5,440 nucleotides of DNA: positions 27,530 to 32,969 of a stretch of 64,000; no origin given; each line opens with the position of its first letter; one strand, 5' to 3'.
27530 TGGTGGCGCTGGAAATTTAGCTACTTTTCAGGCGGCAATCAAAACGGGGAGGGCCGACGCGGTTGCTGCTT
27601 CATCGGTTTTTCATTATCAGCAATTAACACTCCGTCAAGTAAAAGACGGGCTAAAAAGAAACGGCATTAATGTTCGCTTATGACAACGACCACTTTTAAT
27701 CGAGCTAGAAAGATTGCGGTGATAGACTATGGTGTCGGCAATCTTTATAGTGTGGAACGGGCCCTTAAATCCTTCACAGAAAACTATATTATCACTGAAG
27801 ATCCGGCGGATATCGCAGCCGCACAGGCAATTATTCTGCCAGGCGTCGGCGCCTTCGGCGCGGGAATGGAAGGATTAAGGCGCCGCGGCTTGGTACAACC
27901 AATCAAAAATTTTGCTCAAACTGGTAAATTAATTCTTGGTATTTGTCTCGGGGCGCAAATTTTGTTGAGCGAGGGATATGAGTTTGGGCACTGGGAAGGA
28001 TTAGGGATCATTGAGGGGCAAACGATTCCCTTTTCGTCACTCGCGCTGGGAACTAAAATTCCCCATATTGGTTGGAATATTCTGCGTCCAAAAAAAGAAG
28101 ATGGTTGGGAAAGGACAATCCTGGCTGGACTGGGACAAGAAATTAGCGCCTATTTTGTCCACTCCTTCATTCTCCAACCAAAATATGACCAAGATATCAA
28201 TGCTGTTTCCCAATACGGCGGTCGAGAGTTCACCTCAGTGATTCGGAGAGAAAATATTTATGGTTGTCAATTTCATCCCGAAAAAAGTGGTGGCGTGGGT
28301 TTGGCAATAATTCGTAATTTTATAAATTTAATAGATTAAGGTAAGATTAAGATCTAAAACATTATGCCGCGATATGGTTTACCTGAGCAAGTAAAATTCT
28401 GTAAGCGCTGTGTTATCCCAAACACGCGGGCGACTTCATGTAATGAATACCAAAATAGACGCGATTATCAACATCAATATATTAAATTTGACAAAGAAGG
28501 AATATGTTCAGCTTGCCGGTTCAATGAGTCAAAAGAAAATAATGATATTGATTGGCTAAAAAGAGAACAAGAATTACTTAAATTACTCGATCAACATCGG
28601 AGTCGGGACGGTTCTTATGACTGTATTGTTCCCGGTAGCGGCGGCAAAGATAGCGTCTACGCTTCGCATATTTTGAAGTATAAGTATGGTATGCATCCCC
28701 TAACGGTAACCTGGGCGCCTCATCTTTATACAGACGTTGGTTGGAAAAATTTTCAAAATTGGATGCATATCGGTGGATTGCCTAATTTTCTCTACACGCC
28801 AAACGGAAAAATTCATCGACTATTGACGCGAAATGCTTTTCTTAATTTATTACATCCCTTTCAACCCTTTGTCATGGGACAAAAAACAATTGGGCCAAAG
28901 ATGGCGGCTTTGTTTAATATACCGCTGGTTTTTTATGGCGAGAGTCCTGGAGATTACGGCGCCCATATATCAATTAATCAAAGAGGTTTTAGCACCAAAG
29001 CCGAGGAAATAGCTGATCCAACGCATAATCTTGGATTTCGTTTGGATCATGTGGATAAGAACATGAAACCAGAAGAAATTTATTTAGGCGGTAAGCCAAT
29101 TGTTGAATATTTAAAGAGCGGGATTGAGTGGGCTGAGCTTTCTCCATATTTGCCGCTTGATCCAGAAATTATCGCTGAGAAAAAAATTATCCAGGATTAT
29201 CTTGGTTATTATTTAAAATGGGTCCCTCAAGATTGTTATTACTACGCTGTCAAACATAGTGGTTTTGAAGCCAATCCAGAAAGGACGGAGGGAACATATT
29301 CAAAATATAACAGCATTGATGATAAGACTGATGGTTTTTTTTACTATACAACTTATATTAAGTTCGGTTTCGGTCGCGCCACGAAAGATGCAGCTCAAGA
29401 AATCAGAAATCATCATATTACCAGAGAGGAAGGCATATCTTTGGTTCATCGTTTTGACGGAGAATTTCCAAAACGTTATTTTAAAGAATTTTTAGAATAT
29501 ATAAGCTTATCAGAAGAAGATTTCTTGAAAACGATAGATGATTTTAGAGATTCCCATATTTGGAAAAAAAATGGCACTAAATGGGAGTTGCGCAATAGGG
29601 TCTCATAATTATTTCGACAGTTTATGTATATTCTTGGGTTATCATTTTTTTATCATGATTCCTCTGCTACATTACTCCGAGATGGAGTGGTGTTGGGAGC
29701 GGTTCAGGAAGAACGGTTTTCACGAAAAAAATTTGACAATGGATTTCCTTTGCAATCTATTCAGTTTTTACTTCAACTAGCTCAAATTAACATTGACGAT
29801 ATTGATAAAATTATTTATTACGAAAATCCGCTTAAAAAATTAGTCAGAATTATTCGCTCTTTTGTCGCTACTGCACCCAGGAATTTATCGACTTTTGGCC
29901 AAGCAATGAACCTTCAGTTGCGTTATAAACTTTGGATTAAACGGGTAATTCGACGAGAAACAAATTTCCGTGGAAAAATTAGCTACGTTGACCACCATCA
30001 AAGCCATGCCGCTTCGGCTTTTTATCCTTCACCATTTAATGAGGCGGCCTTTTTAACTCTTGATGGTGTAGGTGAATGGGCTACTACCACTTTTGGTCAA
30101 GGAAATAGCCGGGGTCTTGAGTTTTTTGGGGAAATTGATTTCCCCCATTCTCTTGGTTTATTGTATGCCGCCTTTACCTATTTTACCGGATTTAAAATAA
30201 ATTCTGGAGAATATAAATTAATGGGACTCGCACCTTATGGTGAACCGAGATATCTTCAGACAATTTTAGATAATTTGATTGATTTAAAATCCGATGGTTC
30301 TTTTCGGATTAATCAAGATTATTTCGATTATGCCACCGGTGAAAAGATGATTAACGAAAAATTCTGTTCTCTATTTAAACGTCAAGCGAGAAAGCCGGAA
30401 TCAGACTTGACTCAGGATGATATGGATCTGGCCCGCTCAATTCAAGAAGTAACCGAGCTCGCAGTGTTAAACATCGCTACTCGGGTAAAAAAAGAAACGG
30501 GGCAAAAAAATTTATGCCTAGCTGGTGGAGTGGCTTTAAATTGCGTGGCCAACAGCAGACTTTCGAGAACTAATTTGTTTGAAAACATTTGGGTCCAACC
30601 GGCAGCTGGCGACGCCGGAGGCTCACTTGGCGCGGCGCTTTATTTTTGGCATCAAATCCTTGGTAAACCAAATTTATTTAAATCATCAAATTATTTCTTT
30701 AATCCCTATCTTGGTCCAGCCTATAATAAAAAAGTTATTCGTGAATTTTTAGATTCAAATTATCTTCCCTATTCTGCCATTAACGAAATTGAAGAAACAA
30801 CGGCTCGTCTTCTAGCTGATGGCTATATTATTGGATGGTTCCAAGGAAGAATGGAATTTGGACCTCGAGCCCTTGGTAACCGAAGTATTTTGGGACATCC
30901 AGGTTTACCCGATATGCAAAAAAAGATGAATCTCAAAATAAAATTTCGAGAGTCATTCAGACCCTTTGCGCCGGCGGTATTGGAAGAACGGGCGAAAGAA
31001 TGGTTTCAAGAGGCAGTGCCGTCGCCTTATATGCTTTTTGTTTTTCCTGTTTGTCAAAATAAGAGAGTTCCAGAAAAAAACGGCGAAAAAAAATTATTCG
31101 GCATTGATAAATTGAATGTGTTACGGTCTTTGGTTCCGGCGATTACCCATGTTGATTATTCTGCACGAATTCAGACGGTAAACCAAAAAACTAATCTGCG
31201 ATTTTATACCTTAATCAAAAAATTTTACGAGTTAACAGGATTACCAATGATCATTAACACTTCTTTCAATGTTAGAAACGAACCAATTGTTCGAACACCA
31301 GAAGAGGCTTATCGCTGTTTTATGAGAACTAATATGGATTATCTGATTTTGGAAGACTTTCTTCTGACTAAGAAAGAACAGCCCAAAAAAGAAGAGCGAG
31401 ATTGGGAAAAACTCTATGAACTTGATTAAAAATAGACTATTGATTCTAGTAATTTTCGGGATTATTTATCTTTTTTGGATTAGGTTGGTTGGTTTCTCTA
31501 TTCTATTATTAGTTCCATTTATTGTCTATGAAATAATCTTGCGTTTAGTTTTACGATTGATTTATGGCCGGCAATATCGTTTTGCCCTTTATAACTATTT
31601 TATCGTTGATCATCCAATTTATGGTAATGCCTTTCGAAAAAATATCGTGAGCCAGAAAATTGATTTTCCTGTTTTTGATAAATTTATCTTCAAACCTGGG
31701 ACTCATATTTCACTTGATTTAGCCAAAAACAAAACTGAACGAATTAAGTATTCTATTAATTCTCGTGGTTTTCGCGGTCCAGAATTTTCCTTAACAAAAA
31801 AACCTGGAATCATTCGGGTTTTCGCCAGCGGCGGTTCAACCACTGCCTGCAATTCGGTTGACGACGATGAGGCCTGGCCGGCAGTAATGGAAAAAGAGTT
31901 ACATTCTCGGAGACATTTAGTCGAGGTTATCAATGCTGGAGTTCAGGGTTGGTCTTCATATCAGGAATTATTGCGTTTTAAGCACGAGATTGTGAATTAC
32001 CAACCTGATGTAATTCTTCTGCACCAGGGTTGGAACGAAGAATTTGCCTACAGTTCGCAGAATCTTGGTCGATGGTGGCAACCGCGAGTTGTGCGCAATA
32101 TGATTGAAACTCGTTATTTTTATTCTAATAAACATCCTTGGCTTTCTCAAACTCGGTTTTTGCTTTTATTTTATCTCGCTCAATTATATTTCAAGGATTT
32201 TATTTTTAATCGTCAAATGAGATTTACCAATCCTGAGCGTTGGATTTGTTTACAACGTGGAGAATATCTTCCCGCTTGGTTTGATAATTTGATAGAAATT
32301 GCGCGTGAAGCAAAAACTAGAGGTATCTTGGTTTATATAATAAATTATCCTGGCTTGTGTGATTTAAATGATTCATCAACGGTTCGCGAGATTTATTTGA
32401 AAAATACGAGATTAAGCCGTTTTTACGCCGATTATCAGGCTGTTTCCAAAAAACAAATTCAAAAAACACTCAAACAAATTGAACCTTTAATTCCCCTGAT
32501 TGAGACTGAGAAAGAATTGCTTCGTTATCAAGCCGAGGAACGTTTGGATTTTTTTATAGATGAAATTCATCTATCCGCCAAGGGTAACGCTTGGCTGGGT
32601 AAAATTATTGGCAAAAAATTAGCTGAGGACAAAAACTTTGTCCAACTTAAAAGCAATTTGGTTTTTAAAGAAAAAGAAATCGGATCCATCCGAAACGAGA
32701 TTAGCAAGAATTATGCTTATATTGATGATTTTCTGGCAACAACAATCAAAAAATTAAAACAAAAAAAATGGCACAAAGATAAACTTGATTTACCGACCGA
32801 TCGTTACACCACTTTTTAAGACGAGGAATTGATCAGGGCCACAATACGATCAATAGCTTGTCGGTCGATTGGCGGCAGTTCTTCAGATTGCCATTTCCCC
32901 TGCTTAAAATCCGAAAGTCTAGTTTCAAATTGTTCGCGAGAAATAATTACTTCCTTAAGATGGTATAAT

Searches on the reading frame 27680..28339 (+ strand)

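Call 7: search_protein_families(library=pfam, proteins=[window:27680-28339:+], max_evalue=0.001)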
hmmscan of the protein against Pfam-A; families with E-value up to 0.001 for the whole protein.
window:27680-28339:+ (219 aa): 4 families
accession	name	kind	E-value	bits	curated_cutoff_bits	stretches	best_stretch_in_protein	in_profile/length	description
PF00117.34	GATase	-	1.4e-20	74.2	22.8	1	14-214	2-186/190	Glutamine amidotransferase class-I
PF07685.20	GATase_3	-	1e-07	32.2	27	1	17-117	7-117/196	CobB/CobQ-like glutamine amidotransferase domain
PF01174.25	SNO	-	8.8e-06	26.2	27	0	26-110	12-95/188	SNO glutamine amidotransferase family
PF01965.30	DJ-1_PfpI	-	0.00059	20.1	26.6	1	46-100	60-112/165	DJ-1/PfpI family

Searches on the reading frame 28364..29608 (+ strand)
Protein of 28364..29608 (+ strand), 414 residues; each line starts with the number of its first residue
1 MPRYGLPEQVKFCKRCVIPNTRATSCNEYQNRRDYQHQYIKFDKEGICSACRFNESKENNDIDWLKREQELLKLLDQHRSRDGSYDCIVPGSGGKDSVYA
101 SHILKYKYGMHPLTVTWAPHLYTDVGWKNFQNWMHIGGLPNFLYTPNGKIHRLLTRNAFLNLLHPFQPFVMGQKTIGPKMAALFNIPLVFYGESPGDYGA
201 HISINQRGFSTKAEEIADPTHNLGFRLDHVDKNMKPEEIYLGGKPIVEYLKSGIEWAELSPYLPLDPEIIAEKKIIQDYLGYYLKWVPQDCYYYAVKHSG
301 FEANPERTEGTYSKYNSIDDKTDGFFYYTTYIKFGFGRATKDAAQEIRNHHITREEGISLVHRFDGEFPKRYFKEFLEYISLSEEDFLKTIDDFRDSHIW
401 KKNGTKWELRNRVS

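Call 7: search_protein_families(library=pfam, proteins=[window:28364-29608:+], max_evalue=0.001)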
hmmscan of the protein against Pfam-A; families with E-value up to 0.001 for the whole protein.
window:28364-29608:+ (414 aa): 0 families

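Call 38: search_protein_families(library=ncbifam, proteins=[window:28364-29608:+], max_evalue=0.001)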
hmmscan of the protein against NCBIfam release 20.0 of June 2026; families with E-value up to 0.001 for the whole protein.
window:28364-29608:+ (414 aa): 1 family
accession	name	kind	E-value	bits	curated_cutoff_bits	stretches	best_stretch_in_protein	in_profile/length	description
TIGR03573.1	WbuX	subfamily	5e-102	341.9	203.2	1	10-391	1-343/344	N-acetyl sugar amidotransferase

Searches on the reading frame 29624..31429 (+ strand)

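Call 7: search_protein_families(library=pfam, proteins=[window:29624-31429:+], max_evalue=0.001)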
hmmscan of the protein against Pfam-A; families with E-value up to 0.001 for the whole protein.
window:29624-31429:+ (601 aa): 2 families
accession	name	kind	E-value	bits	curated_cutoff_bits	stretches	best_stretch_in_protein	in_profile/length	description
PF02543.21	Carbam_trans_N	-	8.1e-91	305.4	24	1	3-339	2-346/346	Carbamoyltransferase N-terminus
PF16861.10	Carbam_trans_C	-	6.8e-73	244.2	27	1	394-583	1-170/170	Carbamoyltransferase C-terminus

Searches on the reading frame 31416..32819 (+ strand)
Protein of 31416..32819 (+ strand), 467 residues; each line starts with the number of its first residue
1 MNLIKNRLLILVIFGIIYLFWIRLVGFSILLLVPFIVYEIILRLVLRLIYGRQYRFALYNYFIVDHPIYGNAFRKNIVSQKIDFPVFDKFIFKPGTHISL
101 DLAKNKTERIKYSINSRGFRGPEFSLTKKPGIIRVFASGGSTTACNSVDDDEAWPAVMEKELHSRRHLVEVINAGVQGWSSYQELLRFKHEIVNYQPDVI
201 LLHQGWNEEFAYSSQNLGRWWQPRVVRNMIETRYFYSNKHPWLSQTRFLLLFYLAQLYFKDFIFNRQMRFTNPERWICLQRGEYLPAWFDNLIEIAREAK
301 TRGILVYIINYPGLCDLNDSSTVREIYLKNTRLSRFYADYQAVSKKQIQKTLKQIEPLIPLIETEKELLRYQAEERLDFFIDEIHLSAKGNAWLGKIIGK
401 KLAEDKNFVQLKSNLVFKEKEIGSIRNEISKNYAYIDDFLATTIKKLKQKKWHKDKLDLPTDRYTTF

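Call 37: search_protein_families(library=pfam, proteins=[window:31416-32819:+], max_evalue=0.001)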
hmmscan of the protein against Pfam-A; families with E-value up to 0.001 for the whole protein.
window:31416-32819:+ (467 aa): 2 families
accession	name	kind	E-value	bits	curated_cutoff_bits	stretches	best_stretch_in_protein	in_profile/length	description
PF13472.12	Lipase_GDSL_2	-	3e-07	31.5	32.9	1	139-392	3-177/178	GDSL-like Lipase/Acylhydrolase family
PF00657.28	Lipase_GDSL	-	0.00075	20.1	23.6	0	136-208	2-88/208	GDSL-like Lipase/Acylhydrolase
